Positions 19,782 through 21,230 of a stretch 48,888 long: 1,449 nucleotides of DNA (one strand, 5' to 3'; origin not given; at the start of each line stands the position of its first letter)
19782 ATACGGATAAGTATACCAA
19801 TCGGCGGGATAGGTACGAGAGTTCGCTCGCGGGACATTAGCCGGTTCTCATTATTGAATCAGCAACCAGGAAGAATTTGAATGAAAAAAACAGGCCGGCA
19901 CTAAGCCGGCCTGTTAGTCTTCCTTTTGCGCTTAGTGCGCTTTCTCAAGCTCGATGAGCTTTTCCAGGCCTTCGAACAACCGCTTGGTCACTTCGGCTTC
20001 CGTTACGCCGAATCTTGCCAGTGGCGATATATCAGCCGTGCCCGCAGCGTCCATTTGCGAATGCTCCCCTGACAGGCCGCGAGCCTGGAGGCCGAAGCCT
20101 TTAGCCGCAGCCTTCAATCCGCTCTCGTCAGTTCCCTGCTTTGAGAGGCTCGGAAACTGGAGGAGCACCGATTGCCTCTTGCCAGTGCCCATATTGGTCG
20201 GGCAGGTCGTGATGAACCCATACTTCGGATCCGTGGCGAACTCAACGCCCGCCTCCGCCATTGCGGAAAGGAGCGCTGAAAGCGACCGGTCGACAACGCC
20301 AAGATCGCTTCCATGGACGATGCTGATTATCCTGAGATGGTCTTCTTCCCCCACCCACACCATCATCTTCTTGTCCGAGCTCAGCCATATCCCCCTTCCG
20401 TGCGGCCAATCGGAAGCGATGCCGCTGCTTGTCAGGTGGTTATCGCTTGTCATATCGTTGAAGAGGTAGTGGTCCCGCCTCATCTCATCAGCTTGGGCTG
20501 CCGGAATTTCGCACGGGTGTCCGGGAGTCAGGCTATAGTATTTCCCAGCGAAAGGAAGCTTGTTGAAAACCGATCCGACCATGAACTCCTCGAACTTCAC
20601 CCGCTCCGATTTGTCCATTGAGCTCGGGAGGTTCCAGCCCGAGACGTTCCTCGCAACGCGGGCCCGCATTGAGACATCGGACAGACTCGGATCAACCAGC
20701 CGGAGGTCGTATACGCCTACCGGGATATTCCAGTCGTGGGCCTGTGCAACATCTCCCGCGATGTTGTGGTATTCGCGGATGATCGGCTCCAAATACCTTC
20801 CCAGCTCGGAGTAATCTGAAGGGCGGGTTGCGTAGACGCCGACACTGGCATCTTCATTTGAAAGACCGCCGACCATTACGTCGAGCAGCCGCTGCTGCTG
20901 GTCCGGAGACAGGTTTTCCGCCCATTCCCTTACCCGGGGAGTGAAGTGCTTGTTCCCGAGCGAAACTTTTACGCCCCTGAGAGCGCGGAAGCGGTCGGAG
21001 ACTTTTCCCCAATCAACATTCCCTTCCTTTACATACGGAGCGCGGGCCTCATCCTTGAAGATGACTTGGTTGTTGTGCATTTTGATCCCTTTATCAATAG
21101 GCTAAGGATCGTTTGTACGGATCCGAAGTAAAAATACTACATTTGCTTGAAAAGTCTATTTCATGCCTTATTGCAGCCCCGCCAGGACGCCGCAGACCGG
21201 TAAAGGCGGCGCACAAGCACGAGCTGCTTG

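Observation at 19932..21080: Eukaryote-type phosphagen kinase in a probable CPR genome, possibly of the oomycete taurocyamine-kinase type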

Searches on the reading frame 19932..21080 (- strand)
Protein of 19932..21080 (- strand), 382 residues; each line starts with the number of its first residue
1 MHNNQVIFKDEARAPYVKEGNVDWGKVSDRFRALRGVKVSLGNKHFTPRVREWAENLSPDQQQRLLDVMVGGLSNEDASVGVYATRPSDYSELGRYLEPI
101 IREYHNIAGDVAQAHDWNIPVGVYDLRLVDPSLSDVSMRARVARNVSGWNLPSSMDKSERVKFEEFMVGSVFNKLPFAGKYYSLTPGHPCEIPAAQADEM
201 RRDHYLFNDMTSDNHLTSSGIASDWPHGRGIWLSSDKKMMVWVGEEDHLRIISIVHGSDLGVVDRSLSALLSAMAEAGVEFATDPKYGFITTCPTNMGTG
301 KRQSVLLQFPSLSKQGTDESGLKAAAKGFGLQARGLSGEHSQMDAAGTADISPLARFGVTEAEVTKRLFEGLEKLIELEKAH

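Call 3: search_protein_families(library=pfam, proteins=[window:19932-21080:-], max_evalue=0.01)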
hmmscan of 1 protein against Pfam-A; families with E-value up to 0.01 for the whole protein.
window:19932-21080:- (382 aa): 2 families
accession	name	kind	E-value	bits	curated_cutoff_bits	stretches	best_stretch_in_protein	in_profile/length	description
PF00217.24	ATP-gua_Ptrans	-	5.3e-54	183.1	22.4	1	176-381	16-202/203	ATP:guanido phosphotransferase, C-terminal catalytic domain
PF02807.20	ATP-gua_PtransN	-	1.1e-09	39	25.7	1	39-102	4-67/67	ATP:guanido phosphotransferase, N-terminal domain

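Call 4: search_protein_families(library=ncbifam, proteins=[window:19932-21080:-], max_evalue=0.01)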
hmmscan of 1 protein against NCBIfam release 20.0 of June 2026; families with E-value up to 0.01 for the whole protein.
window:19932-21080:- (382 aa): 5 families
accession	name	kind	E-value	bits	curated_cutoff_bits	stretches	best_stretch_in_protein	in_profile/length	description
NF002194.0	PRK01059.1-4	equivalog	1.9e-27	96.3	385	1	136-380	16-243/345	protein arginine kinase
NF053707.1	PrArgKinMcsBBac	equivalog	5.2e-24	85.1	500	1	136-380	26-253/347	protein-arginine kinase McsB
NF002193.0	PRK01059.1-3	equivalog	1.7e-17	63.6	471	1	228-380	93-242/335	protein arginine kinase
NF002192.0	PRK01059.1-2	equivalog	4.1e-16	59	679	1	212-380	76-240/340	protein arginine kinase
NF002191.0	PRK01059.1-1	equivalog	2.8e-08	33.2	381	1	226-380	98-249/358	protein arginine kinase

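Call 5: search_solved_structures(query=window:19932-21080:-, max_evalue=0.001, show_alignments=2)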
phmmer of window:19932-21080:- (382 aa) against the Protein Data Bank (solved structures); distinct sequences matched with E-value up to 0.001: 49.
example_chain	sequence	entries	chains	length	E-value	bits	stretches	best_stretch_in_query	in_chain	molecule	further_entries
7ews_A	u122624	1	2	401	5.1e-151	506.1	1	4-380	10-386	arginine kinase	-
4rf6_A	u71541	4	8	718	3.5e-102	345.4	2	40-380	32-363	Arginine kinase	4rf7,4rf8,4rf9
4wo8_A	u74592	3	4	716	2.7e-86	293.1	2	79-380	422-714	Taurocyamine kinase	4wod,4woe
1rl9_A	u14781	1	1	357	1.7e-48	168.7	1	40-381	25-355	Arginine kinase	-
1m15_A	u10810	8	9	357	3.6e-48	167.6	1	40-381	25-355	arginine kinase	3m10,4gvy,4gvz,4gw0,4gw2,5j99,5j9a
1bg0_A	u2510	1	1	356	3.7e-48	167.6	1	40-381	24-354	ARGININE KINASE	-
1p52_A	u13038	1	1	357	6.4e-48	166.8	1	40-381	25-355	Arginine kinase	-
1p50_A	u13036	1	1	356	9.6e-48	166.2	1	40-381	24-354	Arginine kinase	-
6ky3_A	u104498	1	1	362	1e-47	166.2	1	40-380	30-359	Arginine kinase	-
6ky2_A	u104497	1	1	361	1.8e-47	165.3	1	40-380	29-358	Arginine kinase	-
1sd0_A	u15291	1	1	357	9e-47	163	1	40-381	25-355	Arginine kinase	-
7vcj_A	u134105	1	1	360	4.6e-46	160.7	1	40-380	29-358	Arginine kinase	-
4bhl_A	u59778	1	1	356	8.9e-46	159.8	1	40-380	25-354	ARGININE KINASE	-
4bg4_A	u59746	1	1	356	3.4e-45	157.9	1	40-380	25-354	ARGININE KINASE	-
5u8e_A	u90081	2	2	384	4.5e-45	157.5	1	40-381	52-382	arginine kinase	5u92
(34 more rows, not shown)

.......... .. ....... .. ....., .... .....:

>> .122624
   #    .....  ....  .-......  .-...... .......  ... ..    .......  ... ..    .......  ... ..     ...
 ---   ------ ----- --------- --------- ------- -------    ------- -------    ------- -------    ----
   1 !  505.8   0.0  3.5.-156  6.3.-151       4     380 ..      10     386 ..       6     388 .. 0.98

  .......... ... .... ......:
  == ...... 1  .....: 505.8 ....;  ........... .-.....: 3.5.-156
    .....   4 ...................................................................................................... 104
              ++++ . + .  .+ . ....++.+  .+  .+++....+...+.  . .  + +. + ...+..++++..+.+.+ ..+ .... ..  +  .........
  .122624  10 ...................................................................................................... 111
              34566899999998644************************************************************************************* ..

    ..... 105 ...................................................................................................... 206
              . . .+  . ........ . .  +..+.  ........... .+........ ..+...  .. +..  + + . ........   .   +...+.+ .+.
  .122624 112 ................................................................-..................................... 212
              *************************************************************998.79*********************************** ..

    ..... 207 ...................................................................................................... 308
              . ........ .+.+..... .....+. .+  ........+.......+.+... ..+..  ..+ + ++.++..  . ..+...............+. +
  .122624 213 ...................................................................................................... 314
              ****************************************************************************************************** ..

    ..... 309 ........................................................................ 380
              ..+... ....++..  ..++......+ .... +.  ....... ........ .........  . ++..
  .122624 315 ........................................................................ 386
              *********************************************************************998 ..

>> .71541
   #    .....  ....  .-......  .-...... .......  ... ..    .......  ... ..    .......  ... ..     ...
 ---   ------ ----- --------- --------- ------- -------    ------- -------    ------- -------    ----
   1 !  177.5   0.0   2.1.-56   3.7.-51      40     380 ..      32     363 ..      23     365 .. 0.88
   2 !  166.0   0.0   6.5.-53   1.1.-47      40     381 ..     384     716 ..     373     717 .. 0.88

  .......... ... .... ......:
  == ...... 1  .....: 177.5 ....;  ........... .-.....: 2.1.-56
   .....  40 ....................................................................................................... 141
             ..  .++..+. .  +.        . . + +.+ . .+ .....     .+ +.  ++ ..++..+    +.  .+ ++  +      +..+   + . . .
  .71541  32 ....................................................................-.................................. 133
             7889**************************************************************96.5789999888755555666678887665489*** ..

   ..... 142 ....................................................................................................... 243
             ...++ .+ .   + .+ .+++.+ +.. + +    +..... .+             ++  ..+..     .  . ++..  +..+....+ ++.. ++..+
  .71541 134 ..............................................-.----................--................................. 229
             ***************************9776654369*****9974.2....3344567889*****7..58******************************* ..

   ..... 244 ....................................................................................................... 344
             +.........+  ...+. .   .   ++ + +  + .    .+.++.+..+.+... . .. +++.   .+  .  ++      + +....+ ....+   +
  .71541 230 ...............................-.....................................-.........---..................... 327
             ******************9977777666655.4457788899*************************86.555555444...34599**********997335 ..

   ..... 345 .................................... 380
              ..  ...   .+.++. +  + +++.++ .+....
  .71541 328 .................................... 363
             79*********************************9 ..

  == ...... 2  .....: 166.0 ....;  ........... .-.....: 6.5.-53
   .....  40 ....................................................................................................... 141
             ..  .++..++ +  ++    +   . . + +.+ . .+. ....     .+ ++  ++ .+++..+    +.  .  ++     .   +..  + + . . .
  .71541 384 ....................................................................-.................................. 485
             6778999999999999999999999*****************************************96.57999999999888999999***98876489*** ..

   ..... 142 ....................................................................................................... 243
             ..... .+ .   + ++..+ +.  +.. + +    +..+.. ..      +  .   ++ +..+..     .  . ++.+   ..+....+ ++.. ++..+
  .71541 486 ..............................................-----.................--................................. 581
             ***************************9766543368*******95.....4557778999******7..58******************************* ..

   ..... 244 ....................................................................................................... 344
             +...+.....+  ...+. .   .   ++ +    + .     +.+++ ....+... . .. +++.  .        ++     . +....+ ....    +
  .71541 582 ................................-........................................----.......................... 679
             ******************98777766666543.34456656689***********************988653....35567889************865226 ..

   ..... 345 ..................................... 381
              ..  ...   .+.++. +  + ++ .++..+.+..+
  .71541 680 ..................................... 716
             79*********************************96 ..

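Call 9: find_homologous_proteins(query=window:19932-21080:-, max_evalue=1e-10)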
Query window:19932-21080:- (382 aa): 969 proteins with E <= 1e-10 among 5092 candidates; the best 120 are listed.
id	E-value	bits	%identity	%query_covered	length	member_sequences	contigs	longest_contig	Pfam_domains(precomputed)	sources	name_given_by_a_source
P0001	2.0e-249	845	97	100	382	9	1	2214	PF00217.25,PF02807.21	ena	-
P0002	9.6e-241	816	92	100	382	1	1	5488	PF00217.25,PF02807.21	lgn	-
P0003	1.6e-190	651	75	99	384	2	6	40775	PF00217.25,PF02807.21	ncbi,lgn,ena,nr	ncbi:hypothetical protein KC887_01495 [Candidatus Kaiserbacteria bacterium]|nr:hypothetical protein 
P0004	2.0e-188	644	75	98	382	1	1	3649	PF00217.25,PF02807.21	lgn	-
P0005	1.5e-177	608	69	99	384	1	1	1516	PF00217.25,PF02807.21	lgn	-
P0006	8.2e-177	606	70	98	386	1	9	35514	PF00217.25,PF02807.21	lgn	-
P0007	1.1e-176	606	70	99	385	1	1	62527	PF00217.25,PF02807.21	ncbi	-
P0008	3.3e-171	587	66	99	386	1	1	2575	PF00217.25,PF02807.21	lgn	-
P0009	1.1e-170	586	69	99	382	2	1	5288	PF00217.25,PF02807.21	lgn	-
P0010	2.5e-170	585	68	99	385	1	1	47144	PF00217.25,PF02807.21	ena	-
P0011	2.2e-169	581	67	98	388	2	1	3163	PF00217.25,PF02807.21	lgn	-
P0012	4.8e-169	580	69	98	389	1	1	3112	PF00217.25,PF02807.21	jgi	jgi:arginine kinase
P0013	5.8e-168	577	68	98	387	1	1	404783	PF00217.25,PF02807.21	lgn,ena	-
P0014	1.1e-167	576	69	98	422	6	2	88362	PF00217.25,PF02807.21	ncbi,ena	-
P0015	6.5e-167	573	68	99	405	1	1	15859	PF00217.25,PF02807.21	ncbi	-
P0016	8.1e-167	573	67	99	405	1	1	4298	PF00217.25,PF02807.21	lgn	-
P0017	1.1e-165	569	67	98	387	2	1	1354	PF00217.25,PF02807.21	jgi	-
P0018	1.4e-165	569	66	98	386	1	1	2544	PF00217.25,PF02807.21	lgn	-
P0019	5.1e-165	567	66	98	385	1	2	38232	PF00217.25,PF02807.21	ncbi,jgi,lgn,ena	-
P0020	6.8e-161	554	62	98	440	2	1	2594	PF00217.25,PF02807.21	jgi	jgi:creatine kinase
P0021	9.0e-161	553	66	99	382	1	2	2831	PF00217.25,PF02807.21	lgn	-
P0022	1.3e-160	553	66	98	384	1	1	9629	PF00217.25,PF02807.21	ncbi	-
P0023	5.7e-159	547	66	98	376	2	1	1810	PF00217.25,PF02807.21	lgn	-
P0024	9.8e-159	546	66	99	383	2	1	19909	PF00217.25,PF02807.21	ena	-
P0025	2.5e-158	545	64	99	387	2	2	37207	PF00217.25,PF02807.21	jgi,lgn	-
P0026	2.4e-154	532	62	98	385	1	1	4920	PF00217.25,PF02807.21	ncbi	-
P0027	3.9e-154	531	64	99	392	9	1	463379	PF00217.25,PF02807.21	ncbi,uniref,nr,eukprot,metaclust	ncbi:unnamed protein product (macronuclear) [Paramecium tetraurelia]|uniref:Arginine kinase n=1 Tax=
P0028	1.4e-152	526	63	99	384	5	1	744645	PF00217.25,PF02807.21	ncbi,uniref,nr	ncbi:unnamed protein product [Paramecium octaurelia]|uniref:Arginine kinase n=1 Tax=Paramecium octau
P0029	4.0e-150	518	62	98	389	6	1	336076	PF00217.25,PF02807.21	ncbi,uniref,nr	ncbi:unnamed protein product [Paramecium sonneborni]|uniref:Arginine kinase n=1 Tax=Paramecium sonne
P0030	1.4e-149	516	65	93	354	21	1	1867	PF00217.25,PF02807.21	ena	-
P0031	3.3e-148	512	64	95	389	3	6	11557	PF00217.25,PF02807.21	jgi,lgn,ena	jgi:creatine kinase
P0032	1.9e-146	506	61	100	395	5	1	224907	PF00217.25,PF02807.21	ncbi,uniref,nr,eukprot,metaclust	ncbi:unnamed protein product (macronuclear) [Paramecium tetraurelia]|uniref:Phosphagen kinase C-term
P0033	1.3e-144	500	63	99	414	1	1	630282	PF00217.25,PF02807.21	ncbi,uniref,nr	ncbi:unnamed protein product [Paramecium sonneborni]|uniref:Arginine kinase n=1 Tax=Paramecium sonne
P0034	1.6e-143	496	60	100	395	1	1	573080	PF00217.25,PF02807.21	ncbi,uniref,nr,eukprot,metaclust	ncbi:unnamed protein product (macronuclear) [Paramecium tetraurelia]|uniref:Phosphagen kinase C-term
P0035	2.6e-143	496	61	98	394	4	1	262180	PF00217.25,PF02807.21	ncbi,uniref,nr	ncbi:unnamed protein product [Paramecium pentaurelia]|uniref:Arginine kinase n=1 Tax=Paramecium pent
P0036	8.7e-141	487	62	89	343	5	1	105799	PF00217.25,PF02807.21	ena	-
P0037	8.5e-137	474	60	89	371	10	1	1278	PF00217.25,PF02807.21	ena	-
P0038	2.6e-136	473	59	95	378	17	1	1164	PF00217.25,PF02807.21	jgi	jgi:creatine kinase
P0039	3.2e-136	472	66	85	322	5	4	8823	PF00217.25,PF02807.21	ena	-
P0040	4.4e-136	472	39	94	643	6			PF00217.25,PF02807.21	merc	-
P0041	5.7e-136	471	67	81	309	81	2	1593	PF00217.25,PF02807.21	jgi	jgi:creatine kinase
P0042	1.2e-134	467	68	80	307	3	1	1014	PF00217.25,PF02807.21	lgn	-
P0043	3.9e-134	465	67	82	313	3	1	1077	PF00217.25,PF02807.21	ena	-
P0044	1.1e-133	464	66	82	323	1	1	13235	PF00217.25,PF02807.21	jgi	jgi:creatine kinase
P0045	1.4e-132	460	65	81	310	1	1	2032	PF00217.25,PF02807.21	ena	-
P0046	1.1e-129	451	65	80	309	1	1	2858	PF00217.25,PF02807.21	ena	-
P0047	8.4e-128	445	59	89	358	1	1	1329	PF00217.25,PF02807.21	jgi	-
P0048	1.0e-127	444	63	81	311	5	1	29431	PF00217.25,PF02807.21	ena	-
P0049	1.2e-126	441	66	76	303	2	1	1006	PF00217.25,PF02807.21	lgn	-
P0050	9.5e-122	425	63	79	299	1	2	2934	PF00217.25,PF02807.21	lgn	-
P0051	1.5e-120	421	61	80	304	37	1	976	PF00217.25,PF02807.21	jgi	jgi:creatine kinase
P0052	2.3e-120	420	64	76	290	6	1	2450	PF00217.25,PF02807.21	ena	-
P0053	2.8e-117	410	64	75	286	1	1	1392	PF00217.25,PF02807.21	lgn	-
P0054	5.1e-117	409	58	84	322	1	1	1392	PF00217.25,PF02807.21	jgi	jgi:creatine kinase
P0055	5.7e-117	409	53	94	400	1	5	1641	PF00217.25,PF02807.21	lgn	-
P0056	2.5e-116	407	64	75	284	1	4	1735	PF00217.25,PF02807.21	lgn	-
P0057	2.2e-110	387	72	64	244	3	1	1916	PF00217.25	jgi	jgi:creatine kinase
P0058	9.0e-108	379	63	70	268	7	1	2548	PF00217.25,PF02807.21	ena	-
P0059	6.9e-107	376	72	61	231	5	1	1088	PF00217.25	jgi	jgi:creatine kinase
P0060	5.8e-106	373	69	63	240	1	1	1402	PF00217.25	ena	-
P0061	1.1e-104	369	67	63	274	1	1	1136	PF00217.25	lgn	-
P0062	9.2e-103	362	40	89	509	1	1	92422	PF00217.25,PF02807.21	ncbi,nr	ncbi:hypothetical protein HDV02_002778 [Globomyces sp. JEL0801]|nr:hypothetical protein HDV02_002778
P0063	4.8e-102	360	63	66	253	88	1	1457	PF00217.25,PF02807.21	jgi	jgi:creatine kinase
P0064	1.7e-101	358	69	55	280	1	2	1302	PF00217.25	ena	-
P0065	1.8e-100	355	61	71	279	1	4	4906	PF00217.25,PF02807.21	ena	-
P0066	1.4e-98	348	66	64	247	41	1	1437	PF00217.25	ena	-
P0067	4.1e-98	347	66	63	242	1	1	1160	PF00217.25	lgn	-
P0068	1.2e-96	342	64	64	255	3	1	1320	PF00217.25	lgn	-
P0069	4.0e-94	334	61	37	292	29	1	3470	PF00217.25,PF02807.21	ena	-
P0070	1.3e-93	332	49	81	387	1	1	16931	PF00217.25,PF02807.21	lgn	-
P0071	1.6e-93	332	66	58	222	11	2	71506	PF00217.25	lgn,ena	-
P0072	8.3e-93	329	59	59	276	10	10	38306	PF00217.25,PF02807.21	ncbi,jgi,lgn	jgi:arginine kinase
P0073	7.6e-92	326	66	59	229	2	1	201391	PF00217.25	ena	-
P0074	1.2e-91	326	68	56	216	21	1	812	PF00217.25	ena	-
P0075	5.9e-91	323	65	60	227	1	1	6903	PF00217.25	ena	-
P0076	3.4e-89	318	63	57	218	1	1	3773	PF00217.25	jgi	jgi:arginine kinase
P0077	2.4e-87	311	64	60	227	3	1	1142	PF00217.25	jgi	jgi:creatine kinase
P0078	4.1e-87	311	44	93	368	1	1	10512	PF00217.25,PF02807.21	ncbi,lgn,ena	-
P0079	7.6e-87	310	66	55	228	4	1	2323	PF00217.25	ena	-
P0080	1.2e-86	309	43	90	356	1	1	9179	PF00217.25,PF02807.21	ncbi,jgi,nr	ncbi:MAG: arginine kinase [Deltaproteobacteria bacterium]|nr:arginine kinase [Deltaproteobacteria ba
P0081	1.3e-86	309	44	89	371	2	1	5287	PF00217.25,PF02807.21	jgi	-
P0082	4.0e-86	307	62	59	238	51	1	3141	PF00217.25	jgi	jgi:creatine kinase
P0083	5.8e-86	307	44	86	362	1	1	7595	PF00217.25,PF02807.21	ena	-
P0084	7.5e-86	307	46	85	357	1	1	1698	PF00217.25,PF02807.21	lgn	-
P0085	8.8e-86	306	46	84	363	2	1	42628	PF00217.25,PF02807.21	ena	-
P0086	9.2e-86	306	44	90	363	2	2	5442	PF00217.25,PF02807.21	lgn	-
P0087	2.8e-85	305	44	89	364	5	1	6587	PF00217.25,PF02807.21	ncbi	-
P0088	7.6e-85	303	44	90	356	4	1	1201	PF00217.25,PF02807.21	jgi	-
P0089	1.1e-84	303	73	46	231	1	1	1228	PF00217.25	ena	-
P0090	1.7e-84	302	43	90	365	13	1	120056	PF00217.25,PF02807.21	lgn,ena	-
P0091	1.9e-84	302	42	89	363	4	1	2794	PF00217.25,PF02807.21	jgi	-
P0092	2.0e-84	302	43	93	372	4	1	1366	PF00217.25,PF02807.21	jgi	jgi:hypothetical protein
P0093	3.1e-84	301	44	84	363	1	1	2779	PF00217.25,PF02807.21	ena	-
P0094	5.0e-84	301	44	89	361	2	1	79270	PF00217.25,PF02807.21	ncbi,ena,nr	ncbi:MAG: arginine kinase [Rhodospirillaceae bacterium]|nr:MAG: arginine kinase [Rhodospirillaceae b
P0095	8.2e-84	300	44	84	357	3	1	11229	PF00217.25,PF02807.21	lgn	-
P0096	1.0e-83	300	40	89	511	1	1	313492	PF00217.25,PF02807.21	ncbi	ncbi:hypothetical protein HDV01_005102, partial [Terramyces sp. JEL0728]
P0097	1.1e-83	299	43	89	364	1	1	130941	PF00217.25,PF02807.21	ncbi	-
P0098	1.6e-83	299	44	89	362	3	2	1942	PF00217.25,PF02807.21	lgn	-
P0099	1.7e-83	299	42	93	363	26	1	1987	PF00217.25,PF02807.21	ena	-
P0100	2.3e-83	298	43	93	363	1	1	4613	PF00217.25,PF02807.21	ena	-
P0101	2.7e-83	298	44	90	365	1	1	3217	PF00217.25,PF02807.21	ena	-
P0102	3.5e-83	298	43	89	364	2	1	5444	PF00217.25,PF02807.21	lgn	-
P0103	4.5e-83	297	40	92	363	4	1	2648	PF00217.25,PF02807.21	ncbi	-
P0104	5.0e-83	297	65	53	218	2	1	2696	PF00217.25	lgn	-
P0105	5.7e-83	297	44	89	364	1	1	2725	PF00217.25,PF02807.21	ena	-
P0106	8.1e-83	297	45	83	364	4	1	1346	PF00217.25,PF02807.21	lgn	-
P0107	1.0e-82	296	44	85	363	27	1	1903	PF00217.25,PF02807.21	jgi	-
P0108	1.1e-82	296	43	90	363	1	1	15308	PF00217.25,PF02807.21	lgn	-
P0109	1.4e-82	296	42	89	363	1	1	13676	PF00217.25,PF02807.21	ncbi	-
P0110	1.4e-82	296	44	89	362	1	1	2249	PF00217.25,PF02807.21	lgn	-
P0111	1.5e-82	296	42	90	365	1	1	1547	PF00217.25,PF02807.21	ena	-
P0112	1.8e-82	295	44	89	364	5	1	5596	PF00217.25,PF02807.21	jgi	-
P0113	1.9e-82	295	43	88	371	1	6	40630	PF00217.25,PF02807.21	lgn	-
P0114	1.9e-82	295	43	93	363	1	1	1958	PF00217.25,PF02807.21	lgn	-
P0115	2.1e-82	295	44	87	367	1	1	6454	PF00217.25,PF02807.21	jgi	-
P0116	2.2e-82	295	44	86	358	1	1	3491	PF00217.25,PF02807.21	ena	-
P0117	2.8e-82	295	42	89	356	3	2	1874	PF00217.25,PF02807.21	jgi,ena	-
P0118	3.1e-82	295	43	85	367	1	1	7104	PF00217.25,PF02807.21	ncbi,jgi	-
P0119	3.7e-82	294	42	90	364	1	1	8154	PF00217.25,PF02807.21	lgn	-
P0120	3.8e-82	294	42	90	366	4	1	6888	PF00217.25,PF02807.21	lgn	-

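Call 16: find_encoding_contigs(protein=P0003, flank=8000, max_places=3)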
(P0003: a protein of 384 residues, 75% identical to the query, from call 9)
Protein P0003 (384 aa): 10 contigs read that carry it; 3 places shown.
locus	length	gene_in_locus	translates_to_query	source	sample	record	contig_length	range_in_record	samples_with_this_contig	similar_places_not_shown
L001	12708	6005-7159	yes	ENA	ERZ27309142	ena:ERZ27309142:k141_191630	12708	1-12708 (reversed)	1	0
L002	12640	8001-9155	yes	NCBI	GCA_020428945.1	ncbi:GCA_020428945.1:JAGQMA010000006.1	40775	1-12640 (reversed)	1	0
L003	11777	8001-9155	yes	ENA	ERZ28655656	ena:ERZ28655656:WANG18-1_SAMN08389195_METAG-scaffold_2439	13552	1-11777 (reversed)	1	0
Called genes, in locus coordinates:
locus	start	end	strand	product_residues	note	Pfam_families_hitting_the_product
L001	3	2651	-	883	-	?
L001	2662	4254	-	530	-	PF25919:BSH_CusB (faint)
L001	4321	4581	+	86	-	PF02583:Trns_repr_metal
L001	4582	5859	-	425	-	PF00890:FAD_binding_2, PF01134:GIDA, PF01262:AlaDh_PNT_C (weak), PF01266:DAO (weak), PF03486:HI0933_like, PF07992:Pyr_redox_2, PF12831:FAD_oxidored, PF22780:HI0933_like_1st, +5 more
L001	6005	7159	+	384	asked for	PF02807:ATP-gua_PtransN, PF00217:ATP-gua_Ptrans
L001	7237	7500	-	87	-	-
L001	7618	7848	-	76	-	-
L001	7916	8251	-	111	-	-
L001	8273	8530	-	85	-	-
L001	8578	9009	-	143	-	PF00293:NUDIX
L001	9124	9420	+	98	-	-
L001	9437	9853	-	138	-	-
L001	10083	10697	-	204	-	PF00300:His_Phos_1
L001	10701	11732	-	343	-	PF05496:RuvB_N, PF06068:TIP49 (faint), PF13177:DNA_pol3_delta2 (weak), PF00004:AAA, PF13173:AAA_14 (weak), PF13177:DNA_pol3_delta2, PF22608:DNAX_ATPase_lid, PF12169:DNA_pol3_gamma3, +2 more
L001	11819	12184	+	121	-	-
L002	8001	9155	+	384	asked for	PF02807:ATP-gua_PtransN, PF00217:ATP-gua_Ptrans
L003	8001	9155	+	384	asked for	PF02807:ATP-gua_PtransN, PF00217:ATP-gua_Ptrans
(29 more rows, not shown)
